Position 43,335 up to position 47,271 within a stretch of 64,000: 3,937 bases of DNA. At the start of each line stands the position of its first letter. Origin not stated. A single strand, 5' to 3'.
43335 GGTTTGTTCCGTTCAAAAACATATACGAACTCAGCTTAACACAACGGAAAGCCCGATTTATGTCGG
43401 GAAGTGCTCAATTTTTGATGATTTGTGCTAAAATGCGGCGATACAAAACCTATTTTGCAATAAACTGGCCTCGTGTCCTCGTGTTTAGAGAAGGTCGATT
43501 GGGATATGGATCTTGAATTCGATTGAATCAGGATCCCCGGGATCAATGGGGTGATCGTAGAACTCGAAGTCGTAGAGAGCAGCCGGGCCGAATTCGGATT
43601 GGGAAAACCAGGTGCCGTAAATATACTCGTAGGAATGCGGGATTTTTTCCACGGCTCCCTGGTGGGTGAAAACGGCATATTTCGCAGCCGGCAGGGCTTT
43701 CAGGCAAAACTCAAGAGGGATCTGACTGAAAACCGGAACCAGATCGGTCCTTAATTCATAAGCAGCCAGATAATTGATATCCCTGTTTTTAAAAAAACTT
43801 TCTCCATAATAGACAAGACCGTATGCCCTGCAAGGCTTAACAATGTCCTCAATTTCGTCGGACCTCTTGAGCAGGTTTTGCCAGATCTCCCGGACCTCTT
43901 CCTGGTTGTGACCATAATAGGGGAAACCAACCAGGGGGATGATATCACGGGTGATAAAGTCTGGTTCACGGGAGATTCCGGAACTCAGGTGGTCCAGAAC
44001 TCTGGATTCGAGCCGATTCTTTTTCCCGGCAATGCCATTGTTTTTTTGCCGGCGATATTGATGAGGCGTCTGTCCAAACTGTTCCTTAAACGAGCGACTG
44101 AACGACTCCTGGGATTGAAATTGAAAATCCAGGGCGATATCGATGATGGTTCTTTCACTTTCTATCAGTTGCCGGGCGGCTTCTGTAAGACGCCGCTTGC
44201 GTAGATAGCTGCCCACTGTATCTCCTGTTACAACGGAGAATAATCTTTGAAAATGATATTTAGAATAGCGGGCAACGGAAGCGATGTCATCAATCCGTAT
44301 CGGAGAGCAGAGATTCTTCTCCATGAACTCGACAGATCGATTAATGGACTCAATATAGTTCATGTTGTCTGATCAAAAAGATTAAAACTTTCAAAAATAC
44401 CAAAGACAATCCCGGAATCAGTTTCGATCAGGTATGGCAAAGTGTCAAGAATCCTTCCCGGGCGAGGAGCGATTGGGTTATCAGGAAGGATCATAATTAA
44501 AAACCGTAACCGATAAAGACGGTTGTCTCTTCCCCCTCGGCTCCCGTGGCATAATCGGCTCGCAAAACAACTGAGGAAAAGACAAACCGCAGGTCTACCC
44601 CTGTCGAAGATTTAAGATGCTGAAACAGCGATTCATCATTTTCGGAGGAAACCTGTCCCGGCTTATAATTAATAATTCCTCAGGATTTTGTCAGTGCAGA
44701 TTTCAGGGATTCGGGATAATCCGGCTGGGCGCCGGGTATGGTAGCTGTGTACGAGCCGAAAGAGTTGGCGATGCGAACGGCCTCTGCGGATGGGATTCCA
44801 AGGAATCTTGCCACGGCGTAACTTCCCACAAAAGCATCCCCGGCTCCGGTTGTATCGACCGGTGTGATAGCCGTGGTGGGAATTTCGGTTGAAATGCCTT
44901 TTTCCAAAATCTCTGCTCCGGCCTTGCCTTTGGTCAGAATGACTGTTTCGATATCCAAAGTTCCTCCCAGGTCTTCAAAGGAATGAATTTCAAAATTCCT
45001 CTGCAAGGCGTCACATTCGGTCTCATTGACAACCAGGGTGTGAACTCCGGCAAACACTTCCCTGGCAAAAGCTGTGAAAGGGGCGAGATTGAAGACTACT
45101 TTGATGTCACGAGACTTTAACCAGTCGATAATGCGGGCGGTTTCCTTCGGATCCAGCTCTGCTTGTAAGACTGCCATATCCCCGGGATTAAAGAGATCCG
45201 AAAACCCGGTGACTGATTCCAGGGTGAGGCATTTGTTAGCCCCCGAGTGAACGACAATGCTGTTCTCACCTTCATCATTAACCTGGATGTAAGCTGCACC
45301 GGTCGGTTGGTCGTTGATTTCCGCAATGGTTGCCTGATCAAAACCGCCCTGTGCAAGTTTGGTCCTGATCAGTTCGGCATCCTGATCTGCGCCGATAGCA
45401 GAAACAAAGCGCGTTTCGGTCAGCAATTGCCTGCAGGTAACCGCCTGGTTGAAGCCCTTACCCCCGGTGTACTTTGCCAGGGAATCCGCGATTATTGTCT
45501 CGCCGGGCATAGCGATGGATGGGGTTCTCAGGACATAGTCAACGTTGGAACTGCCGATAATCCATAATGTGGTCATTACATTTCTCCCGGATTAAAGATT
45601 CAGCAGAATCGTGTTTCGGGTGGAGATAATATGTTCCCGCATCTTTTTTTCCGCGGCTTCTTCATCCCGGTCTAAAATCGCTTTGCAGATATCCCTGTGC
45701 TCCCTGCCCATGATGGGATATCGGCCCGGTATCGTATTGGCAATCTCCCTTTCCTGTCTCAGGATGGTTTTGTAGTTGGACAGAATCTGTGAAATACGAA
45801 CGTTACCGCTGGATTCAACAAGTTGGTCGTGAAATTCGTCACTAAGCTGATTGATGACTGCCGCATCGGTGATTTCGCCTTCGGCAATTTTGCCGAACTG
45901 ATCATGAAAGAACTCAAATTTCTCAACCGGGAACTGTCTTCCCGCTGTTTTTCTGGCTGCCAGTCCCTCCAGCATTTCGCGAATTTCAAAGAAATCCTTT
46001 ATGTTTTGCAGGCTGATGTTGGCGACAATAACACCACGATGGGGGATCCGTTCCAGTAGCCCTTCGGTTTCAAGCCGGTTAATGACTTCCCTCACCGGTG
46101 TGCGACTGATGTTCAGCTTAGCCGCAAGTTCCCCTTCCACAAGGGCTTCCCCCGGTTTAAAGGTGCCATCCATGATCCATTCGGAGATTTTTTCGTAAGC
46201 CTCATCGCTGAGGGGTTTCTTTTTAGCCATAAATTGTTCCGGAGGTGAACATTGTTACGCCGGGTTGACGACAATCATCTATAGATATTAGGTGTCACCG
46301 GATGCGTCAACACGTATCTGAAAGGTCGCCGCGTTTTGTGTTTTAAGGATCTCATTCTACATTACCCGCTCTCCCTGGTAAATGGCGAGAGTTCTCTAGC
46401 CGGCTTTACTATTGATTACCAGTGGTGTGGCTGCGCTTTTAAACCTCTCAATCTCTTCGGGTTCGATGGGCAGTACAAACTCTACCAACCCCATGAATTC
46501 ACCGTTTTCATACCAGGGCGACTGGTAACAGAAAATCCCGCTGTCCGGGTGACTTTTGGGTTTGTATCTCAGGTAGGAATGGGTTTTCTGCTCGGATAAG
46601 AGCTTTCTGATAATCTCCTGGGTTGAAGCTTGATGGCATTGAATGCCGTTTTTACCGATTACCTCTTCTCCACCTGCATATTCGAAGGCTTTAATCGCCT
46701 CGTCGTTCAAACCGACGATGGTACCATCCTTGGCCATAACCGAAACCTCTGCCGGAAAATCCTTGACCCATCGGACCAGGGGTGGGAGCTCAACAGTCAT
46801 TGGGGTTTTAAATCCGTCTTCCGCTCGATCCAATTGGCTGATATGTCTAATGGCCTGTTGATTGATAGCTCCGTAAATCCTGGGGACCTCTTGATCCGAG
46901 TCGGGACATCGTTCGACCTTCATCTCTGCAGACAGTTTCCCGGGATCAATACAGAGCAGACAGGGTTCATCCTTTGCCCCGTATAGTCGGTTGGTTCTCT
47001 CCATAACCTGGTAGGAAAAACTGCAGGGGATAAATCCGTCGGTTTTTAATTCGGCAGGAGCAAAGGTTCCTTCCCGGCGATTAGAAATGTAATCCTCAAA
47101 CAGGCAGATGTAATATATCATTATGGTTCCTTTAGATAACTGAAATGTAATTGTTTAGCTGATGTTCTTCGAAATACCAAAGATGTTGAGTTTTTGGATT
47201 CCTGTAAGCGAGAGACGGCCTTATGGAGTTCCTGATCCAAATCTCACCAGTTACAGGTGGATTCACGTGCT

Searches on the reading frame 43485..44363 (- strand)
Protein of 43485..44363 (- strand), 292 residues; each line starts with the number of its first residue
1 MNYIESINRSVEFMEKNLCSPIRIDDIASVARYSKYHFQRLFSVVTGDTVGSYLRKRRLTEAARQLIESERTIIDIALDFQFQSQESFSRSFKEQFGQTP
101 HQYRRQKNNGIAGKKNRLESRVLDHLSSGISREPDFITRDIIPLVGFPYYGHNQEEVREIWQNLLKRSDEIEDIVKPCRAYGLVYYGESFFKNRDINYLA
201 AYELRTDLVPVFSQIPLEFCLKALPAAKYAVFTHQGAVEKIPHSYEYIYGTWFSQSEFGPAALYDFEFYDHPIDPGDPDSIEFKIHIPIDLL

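Call 3: search_protein_families(library=pfam, proteins=[window:43485-44363:-])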
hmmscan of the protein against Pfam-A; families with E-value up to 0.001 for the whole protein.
window:43485-44363:- (292 aa): 4 families
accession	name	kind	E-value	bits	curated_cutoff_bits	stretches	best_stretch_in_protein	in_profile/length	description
PF12833.13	HTH_18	-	8e-23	81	33.6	1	27-106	1-80/80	Helix-turn-helix domain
PF14526.11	Cass2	-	9.8e-19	68.5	27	1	140-289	6-150/150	Integron-associated effector binding protein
PF00165.29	HTH_AraC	-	3.6e-18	65.7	26.6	2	70-105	8-42/42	Bacterial regulatory helix-turn-helix proteins, AraC family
PF06445.20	GyrI-like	-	7.7e-18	65.7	26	1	133-289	2-154/155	GyrI-like small molecule binding domain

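Call 4: search_protein_families(library=ncbifam, proteins=[window:43485-44363:-])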
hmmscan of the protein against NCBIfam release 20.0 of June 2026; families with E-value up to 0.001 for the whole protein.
window:43485-44363:- (292 aa): 29 families (the best 25 are shown)
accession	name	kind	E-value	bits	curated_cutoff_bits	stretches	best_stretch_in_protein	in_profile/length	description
NF012228.1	RobA_TF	equivalog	1.6e-35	123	380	1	9-258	7-251/286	MDR efflux pump AcrAB transcriptional activator RobA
NF011701.0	PRK15121.1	equivalog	1.5e-34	119.8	426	1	7-289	7-287/289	MDR efflux pump AcrAB transcriptional activator RobA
NF012144.2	ramA_TF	equivalog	1.9e-29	102.3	180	1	7-107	7-107/108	RamA family antibiotic efflux transcriptional regulator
NF007584.0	PRK10219.1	equivalog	2.2e-29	102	174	1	5-106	5-106/107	superoxide response transcriptional regulator SoxS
NF008564.0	PRK11511.1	equivalog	6e-23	81.3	202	1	7-110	11-114/127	MDR efflux pump AcrAB transcriptional activator MarA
NF012198.0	MarA_TF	equivalog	2.2e-22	79.5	250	1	7-110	11-114/124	MDR efflux pump AcrAB transcriptional activator MarA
NF047455.1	TF_Staph_AryK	equivalog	6.4e-16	57.8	850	1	7-111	159-263/759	transcriptional regulator AryK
NF006902.0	PRK09393.1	equivalog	1.7e-14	53.7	425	1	7-108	222-323/327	transcriptional regulator FtrA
NF007243.0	PRK09685.1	equivalog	1.3e-13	51.1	199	1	9-106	202-301/303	transcriptional regulator FeaR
TIGR04094.1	adjacent_YSIRK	equivalog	9.2e-13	47.9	200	1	5-104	285-383/383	YSIRK-targeted surface antigen transcriptional regulator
NF047788.1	TransRegPocR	equivalog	1.2e-12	47.7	500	1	6-108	190-292/296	transcriptional regulator PocR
NF010028.0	PRK13503.1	equivalog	6.4e-12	45.4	288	1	7-108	173-274/278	HTH-type transcriptional activator RhaS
NF052371.1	TransRegGbdRPseu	equivalog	2.8e-11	43.1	480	1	11-110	231-330/365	choline metabolism transcriptional regulator GbdR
NF049932.1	TranspRegBtr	equivalog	1.1e-10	40.6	900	1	6-113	165-272/531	bacillibactin transport transcriptional regulator Btr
NF041686.2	ant_diox_reg_AndR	equivalog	1.3e-10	41.4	350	1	7-105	219-319/321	anthranilate 1,2-dioxygenase regulatory protein AndR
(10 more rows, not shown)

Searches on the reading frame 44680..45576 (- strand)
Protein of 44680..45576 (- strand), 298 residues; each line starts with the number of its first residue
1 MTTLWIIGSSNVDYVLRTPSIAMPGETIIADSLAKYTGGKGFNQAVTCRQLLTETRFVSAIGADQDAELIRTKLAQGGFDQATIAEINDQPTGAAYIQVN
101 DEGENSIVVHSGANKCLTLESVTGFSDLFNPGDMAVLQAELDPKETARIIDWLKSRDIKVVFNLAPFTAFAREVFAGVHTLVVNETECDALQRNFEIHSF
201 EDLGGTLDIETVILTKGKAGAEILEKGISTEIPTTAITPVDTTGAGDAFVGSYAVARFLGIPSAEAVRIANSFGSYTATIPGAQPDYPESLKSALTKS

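Call 3: search_protein_families(library=pfam, proteins=[window:44680-45576:-])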
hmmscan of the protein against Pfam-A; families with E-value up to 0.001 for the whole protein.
window:44680-45576:- (298 aa): 1 family
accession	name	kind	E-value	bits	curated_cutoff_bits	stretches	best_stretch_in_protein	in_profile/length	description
PF00294.29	PfkB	-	2.3e-43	149.1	25.8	1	1-288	1-300/302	pfkB family carbohydrate kinase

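Call 4: search_protein_families(library=ncbifam, proteins=[window:44680-45576:-])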
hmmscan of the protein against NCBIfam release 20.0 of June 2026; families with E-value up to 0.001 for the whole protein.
window:44680-45576:- (298 aa): 19 families
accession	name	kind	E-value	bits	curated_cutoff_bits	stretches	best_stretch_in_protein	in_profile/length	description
TIGR02152.1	D_ribokin_bact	equivalog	2.9e-67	227.1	299.65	1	5-289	2-292/298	ribokinase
NF008353.0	PRK11142.1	equivalog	2.1e-53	181.8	341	1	1-289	2-295/307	ribokinase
NF053626.1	RibKinHalex1628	equivalog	1.2e-24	87.4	330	1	2-285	2-280/293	ATP-dependent ribose-1-phosphate kinase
TIGR04382.1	myo_inos_iolC_N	equivalog_domain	1.6e-19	70.3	300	2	167-289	178-301/309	5-dehydro-2-deoxygluconokinase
NF049991.1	TagKinase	equivalog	1.9e-17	63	420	2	207-282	224-300/321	tagatose kinase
NF006957.1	PRK09434.1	equivalog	2.8e-16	59.9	450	2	199-253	202-256/302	fructokinase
TIGR02198.1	rfaE_dom_I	equivalog_domain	5.6e-16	58.6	345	1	146-285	162-304/315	D-glycero-beta-D-manno-heptose-7-phosphate kinase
TIGR03168.1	1-PFK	subfamily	1.1e-14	54.1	216.4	1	208-293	212-297/305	hexose kinase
TIGR03828.1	pfkB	equivalog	2.7e-14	52.9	292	1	12-294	10-298/305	1-phosphofructokinase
NF041332.1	KDG_KDGal_kin_Halo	equivalog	1.4e-12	47.7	440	1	172-282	184-296/320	bifunctional 2-dehydro-3-deoxygluconokinase/2-dehydro-3-deoxygalactonokinase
NF041164.1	NucKinThplmales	equivalog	7.3e-10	38.5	450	1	3-268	3-262/295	nucleoside kinase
NF041134.1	R1P_kin_Thcocales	equivalog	9.5e-10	38.3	500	1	7-251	6-236/291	ADP-dependent ribose-1-phosphate kinase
NF052444.1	DhDoxglucKinKdgK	equivalog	3.6e-09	36.4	400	1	208-282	219-294/303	2-dehydro-3-deoxygluconokinase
NF007321.0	PRK09813.1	equivalog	1.5e-07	31.2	247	1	35-102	21-87/261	fructoselysine 6-kinase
NF008454.0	PRK11316.1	equivalog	4.3e-07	28.9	521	1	202-274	218-291/475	bifunctional D-glycero-beta-D-manno-heptose-7-phosphate kinase/D-glycero-beta-D-manno-heptose 1-phosphate adenylyltransferase HldE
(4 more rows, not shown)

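Call 90: find_homologous_proteins(query=window:44680-45576:-, max_evalue=1e-20)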
Query window:44680-45576:- (298 aa): 5368 proteins with E <= 1e-20 among 7806 candidates; the best 120 are listed.
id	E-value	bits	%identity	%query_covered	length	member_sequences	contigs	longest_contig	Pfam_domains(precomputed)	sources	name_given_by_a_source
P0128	3.4e-191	652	100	100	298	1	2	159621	PF00294.30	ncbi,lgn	-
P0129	6.1e-132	457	70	100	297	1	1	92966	PF00294.30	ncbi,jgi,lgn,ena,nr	ncbi:ribokinase [bacterium]|nr:ribokinase [bacterium]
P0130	1.9e-84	301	49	99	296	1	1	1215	PF00294.30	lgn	-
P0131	1.2e-82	296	49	98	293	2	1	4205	PF00294.30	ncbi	-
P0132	2.0e-44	170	39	96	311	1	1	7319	PF08543.18,PF00294.30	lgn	-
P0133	3.6e-44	169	39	96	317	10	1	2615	PF00294.30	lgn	-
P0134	2.2e-43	167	37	97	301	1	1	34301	PF00294.30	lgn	-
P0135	2.7e-43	166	36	100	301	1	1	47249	PF08543.18,PF00294.30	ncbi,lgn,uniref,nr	ncbi:ribokinase [Rathayibacter sp. AY2B7]|uniref:ribokinase n=1 Tax=Rathayibacter sp. AY2B7 TaxID=20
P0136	3.4e-43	166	38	97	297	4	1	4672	PF08543.18,PF00294.30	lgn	-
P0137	5.1e-43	166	37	96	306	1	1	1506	PF00294.30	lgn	-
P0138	7.0e-42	162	36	97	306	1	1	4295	PF08543.18,PF00294.30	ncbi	-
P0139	7.3e-42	162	40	96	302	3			PF00294.30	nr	nr:ribokinase [Corynebacterium cyclohexanicum]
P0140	8.3e-42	162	37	96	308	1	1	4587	PF08543.18,PF00294.30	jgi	-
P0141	1.0e-41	161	38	95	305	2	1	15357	PF08543.18,PF00294.30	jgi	jgi:ribokinase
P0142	1.1e-41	161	38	95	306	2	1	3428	PF00294.30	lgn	-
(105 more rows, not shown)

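Call 91: find_encoding_contigs(protein=P0129, flank=10000, max_places=2)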
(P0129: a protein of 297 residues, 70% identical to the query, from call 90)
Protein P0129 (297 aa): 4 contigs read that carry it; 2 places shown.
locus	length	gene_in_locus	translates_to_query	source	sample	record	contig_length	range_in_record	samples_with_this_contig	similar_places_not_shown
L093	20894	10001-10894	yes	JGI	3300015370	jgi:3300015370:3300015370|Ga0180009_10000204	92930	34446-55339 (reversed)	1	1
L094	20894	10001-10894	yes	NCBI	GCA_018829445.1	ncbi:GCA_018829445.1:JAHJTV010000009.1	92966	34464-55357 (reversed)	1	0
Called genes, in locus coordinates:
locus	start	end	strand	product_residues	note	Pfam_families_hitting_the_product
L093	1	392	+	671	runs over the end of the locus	PF01209:Ubie_methyltran, PF13489:Methyltransf_23, PF08241:Methyltransf_11, PF08242:Methyltransf_12 (faint), PF13649:Methyltransf_25, PF13847:Methyltransf_31, PF07478:Dala_Dala_lig_C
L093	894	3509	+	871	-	PF00753:Lactamase_B (weak), PF23023:Anti-Pycsar_Apyc1, PF12706:Lactamase_B_2 (weak), PF00027:cNMP_binding, PF01814:Hemerythrin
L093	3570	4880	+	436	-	PF00924:MS_channel_2nd, PF21082:MS_channel_3rd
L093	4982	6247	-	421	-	PF13692:Glyco_trans_1_4 (faint), PF13439:Glyco_transf_4 (faint), PF00534:Glycos_transf_1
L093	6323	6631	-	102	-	PF02922:CBM_48, PF16561:AMPK1_CBM (weak)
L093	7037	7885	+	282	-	PF00795:CN_hydrolase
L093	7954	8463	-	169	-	PF03692:CxxCxxCC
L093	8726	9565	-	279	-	PF01063:Aminotran_4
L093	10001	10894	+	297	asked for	PF00294:PfkB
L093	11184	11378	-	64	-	-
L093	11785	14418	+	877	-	PF00133:tRNA-synt_1, PF09334:tRNA-synt_1g, PF13603:tRNA-synt_1_2 (weak), PF09334:tRNA-synt_1g (weak), PF08264:Anticodon_1, PF10458:Val_tRNA-synt_C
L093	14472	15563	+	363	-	PF00155:Aminotran_1_2, PF01041:DegT_DnrJ_EryC1, PF01053:Cys_Met_Meta_PP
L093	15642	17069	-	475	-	-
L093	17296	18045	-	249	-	PF00378:ECH_1, PF16113:ECH_2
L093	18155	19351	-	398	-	PF02515:CoA_transf_3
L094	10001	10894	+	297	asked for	PF00294:PfkB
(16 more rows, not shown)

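Call 92: find_encoding_contigs(protein=P0131, flank=10000, max_places=2)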
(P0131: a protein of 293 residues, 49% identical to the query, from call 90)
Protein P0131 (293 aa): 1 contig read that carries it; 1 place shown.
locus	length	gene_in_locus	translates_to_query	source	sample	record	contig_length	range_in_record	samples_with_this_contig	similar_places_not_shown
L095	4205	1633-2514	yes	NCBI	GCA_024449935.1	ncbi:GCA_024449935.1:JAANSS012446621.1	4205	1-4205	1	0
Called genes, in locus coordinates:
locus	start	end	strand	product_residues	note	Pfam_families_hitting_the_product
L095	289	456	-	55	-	-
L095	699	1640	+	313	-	PF01156:IU_nuc_hydro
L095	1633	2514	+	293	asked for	PF00294:PfkB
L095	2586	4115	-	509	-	PF05362:Lon_C (weak), PF13541:ChlI, PF01078:Mg_chelatase, PF07728:AAA_5, PF13335:Mg_chelatase_C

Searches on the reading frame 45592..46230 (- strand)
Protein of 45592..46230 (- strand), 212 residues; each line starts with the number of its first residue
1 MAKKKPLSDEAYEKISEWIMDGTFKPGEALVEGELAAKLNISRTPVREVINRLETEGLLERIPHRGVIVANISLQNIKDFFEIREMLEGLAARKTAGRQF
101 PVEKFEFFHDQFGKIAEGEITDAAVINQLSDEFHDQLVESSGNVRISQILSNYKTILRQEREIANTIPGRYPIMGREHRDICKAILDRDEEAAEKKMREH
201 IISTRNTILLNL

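Call 3: search_protein_families(library=pfam, proteins=[window:45592-46230:-])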
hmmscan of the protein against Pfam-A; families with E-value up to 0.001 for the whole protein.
window:45592-46230:- (212 aa): 5 families
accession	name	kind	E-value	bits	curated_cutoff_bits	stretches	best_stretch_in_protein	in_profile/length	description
PF00392.27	GntR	-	4.6e-21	74.7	27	1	7-69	1-64/64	Bacterial regulatory proteins, gntR family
PF07729.17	FCD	-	2.7e-18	67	24.3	1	79-201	1-123/125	FCD domain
PF13412.12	HTH_24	-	4.4e-05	23.4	21.9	1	34-60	22-48/48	Winged helix-turn-helix DNA-binding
PF01047.28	MarR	-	0.00053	20.3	24.6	0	33-64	21-52/59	MarR family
PF08279.18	HTH_11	-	0.00095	19.4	25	0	34-66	20-53/55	HTH domain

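Call 4: search_protein_families(library=ncbifam, proteins=[window:45592-46230:-])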
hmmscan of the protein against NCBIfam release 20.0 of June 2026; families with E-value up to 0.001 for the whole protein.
window:45592-46230:- (212 aa): 22 families
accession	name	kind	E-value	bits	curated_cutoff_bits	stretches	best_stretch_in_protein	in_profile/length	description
TIGR03338.1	phnR_burk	equivalog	2e-33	115.8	271.5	1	12-205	17-210/212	phosphonate utilization associated transcriptional regulator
NF003011.0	PRK03837.1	subfamily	1.6e-16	60.7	260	2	74-206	101-231/241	transcriptional regulator NanR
NF007001.0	PRK09464.1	equivalog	8.4e-16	58.4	330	1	4-207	8-231/254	pyruvate dehydrogenase complex transcriptional repressor PdhR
NF007741.0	PRK10421.1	equivalog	5.6e-15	55.4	311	2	79-208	100-233/262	transcriptional regulator LldR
NF008576.0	PRK11534.1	equivalog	2e-14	53.8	218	1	4-92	5-93/225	DNA-binding transcriptional regulator CsiR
NF007442.0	PRK09990.1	equivalog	1.1e-13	51.2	301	1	3-207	7-234/256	transcriptional regulator GlcC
NF008504.0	PRK11414.1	equivalog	2.3e-09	37.3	225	1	20-101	25-106/221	GntR family transcriptional regulator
TIGR02018.2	his_ut_repres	equivalog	8.6e-09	35.1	220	1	13-93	6-85/226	histidine utilization transcriptional repressor HutC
NF052282.1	PLP_TF_PdxR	equivalog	1.1e-07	31.3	320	1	6-79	1-75/448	MocR-like pyridoxine biosynthesis transcription factor PdxR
NF007588.0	PRK10225.1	equivalog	3.9e-07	29.6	442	1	10-73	13-77/257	Uxu operon transcriptional regulator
NF011575.0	PRK14999.1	equivalog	1.1e-06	28.2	424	1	6-96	12-101/241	histidine utilization repressor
TIGR02325.1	C_P_lyase_phnF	equivalog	3.3e-06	26.8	156.8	1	13-75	15-78/238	phosphonate metabolism transcriptional regulator PhnF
NF007292.0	PRK09764.1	equivalog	3.7e-06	26.3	281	1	4-96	3-94/240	GntR family transcriptional regulator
TIGR02404.1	trehalos_R_Bsub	equivalog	8.1e-06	25.6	211.95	1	11-73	5-68/233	trehalose operon repressor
NF008571.0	PRK11523.1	equivalog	1.9e-05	24.3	396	0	15-70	17-73/258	transcriptional regulator ExuR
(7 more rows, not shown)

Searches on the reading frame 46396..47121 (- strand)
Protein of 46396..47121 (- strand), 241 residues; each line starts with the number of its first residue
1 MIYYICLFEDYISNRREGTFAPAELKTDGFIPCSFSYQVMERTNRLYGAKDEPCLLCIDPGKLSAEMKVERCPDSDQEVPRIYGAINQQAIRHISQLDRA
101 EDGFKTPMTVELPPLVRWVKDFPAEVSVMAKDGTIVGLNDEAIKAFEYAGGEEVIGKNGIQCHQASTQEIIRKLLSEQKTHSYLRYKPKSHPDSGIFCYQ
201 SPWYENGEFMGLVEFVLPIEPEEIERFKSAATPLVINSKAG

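Call 3: search_protein_families(library=pfam, proteins=[window:46396-47121:-])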
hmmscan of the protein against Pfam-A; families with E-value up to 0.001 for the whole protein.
window:46396-47121:- (241 aa): 1 family
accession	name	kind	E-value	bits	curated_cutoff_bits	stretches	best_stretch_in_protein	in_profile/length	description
PF06108.18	DUF952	-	4e-13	49.5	23.7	1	13-92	9-88/90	Protein of unknown function (DUF952)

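Call 4: search_protein_families(library=ncbifam, proteins=[window:46396-47121:-])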
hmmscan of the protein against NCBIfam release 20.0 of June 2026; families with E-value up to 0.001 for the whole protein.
window:46396-47121:- (241 aa): 0 families

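Call 38: search_protein_families(library=pfam, proteins=[window:46396-47121:-], max_evalue=0.01)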
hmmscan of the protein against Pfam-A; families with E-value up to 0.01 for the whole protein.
window:46396-47121:- (241 aa): 2 families
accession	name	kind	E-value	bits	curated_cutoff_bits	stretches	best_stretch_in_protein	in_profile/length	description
PF06108.18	DUF952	-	4e-13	49.5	23.7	1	13-92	9-88/90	Protein of unknown function (DUF952)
PF00989.32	PAS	-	0.0011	19.3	22.6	1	122-178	10-69/113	PAS fold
